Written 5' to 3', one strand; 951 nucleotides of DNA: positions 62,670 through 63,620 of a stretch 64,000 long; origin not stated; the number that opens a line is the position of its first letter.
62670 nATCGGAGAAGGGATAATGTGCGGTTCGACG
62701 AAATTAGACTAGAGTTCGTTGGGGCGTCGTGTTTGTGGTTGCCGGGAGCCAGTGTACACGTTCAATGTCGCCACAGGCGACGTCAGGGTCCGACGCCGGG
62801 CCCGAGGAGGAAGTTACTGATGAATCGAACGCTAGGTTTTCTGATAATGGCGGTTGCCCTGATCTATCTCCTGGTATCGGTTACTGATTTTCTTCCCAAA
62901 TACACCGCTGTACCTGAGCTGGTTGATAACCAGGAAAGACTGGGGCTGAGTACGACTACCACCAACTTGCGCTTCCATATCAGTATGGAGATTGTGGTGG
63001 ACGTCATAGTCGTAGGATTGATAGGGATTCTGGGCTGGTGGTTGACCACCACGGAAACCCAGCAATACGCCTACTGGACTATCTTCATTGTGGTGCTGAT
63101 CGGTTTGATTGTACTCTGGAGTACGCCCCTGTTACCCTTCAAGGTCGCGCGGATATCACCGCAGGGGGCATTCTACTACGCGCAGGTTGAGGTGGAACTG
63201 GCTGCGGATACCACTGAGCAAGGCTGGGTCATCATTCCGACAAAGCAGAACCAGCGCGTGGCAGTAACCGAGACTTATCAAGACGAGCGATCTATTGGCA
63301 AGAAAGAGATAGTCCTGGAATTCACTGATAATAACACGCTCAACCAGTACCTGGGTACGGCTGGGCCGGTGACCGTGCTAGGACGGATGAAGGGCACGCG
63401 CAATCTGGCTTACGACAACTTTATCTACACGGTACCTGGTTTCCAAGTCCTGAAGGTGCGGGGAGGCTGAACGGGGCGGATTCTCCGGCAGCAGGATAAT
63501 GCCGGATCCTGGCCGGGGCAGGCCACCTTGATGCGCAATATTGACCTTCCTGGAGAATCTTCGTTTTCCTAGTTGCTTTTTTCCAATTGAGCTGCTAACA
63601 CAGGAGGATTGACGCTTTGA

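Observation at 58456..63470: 1404-aa P-loop NTPase with C-terminal Cys/His cluster, divergent from a 3-TM membrane protein and upstream of the LptC-like and LptA/OstA-like genes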

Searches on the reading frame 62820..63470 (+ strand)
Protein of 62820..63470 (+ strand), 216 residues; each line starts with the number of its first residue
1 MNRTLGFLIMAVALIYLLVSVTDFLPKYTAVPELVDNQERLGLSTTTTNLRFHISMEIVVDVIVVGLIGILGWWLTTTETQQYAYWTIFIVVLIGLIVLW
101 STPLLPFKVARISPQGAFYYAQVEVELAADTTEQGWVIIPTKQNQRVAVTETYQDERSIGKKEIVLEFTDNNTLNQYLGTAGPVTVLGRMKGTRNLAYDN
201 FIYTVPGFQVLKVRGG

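Call 3: search_protein_families(library=pfam, proteins=[window:62823-63470:+], max_evalue=1)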
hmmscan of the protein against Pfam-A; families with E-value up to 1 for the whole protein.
window:62823-63470:+ (215 aa): 5 families
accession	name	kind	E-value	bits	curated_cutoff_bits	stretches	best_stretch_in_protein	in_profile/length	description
PF14325.12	DUF4383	-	0.0012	19.5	27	1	9-98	5-89/125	Domain of unknown function (DUF4383)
PF04143.19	Sulf_transp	-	0.014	15.4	27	1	6-88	131-211/310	Sulphur transport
PF16083.10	Phage_holin_3_3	-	0.044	14.3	28.4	1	49-95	24-68/78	LydA holin phage, holin superfamily III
PF14378.12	PAP2_3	-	0.075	13.3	27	1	53-119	30-96/190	PAP2 superfamily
PF18895.5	T4SS_pilin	-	0.22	12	26.6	1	55-104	17-67/71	Type IV secretion system pilin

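Call 5: search_protein_families(library=ncbifam, proteins=[window:62823-63470:+], max_evalue=1)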
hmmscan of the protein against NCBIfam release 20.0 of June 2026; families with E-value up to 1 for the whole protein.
window:62823-63470:+ (215 aa): 4 families
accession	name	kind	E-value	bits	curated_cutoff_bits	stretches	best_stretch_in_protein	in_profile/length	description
NF033808.0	copper_CopD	equivalog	0.012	15.2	195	1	7-73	232-292/295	copper homeostasis membrane protein CopD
NF002791.0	PRK02913.1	equivalog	0.016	15.2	152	1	44-150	30-135/152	DUF986 family protein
NF041589.1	PepG1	equivalog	0.056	13.1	70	0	3-21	23-41/47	type I toxin-antitoxin system toxin PepG1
NF046000.1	MAG1210_fam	subfamily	0.11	11.1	275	1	54-112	66-121/550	MAG1210 family protein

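Call 91: find_homologous_proteins(query=window:62820-63470:+, max_evalue=0.001)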
Query window:62820-63470:+ (216 aa): 39 proteins with E <= 0.001 among 434 candidates.
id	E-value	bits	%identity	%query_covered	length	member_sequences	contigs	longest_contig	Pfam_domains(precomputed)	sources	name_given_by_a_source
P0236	3.5e-136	469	100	100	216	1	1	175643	-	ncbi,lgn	-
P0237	1.9e-128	444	94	100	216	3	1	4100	-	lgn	-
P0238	6.5e-124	429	90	100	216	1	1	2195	-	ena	-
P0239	9.5e-124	429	91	100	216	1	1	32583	-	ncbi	-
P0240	1.2e-121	422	88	100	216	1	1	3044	-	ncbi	-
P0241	1.1e-120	419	88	100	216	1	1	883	-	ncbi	-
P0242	5.9e-119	413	88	100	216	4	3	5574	-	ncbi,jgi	-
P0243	8.0e-119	413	87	100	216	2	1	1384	-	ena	-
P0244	1.2e-118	412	86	100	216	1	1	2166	-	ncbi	-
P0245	3.4e-118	410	83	100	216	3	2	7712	-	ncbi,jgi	-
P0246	2.9e-117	407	86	100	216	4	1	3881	-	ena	-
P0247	4.0e-117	407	86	100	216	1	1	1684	-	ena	-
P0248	9.8e-117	406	84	99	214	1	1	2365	-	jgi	-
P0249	2.0e-116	405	84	100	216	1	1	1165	-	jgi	-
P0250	5.7e-116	403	85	100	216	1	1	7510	PF14325.13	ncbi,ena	-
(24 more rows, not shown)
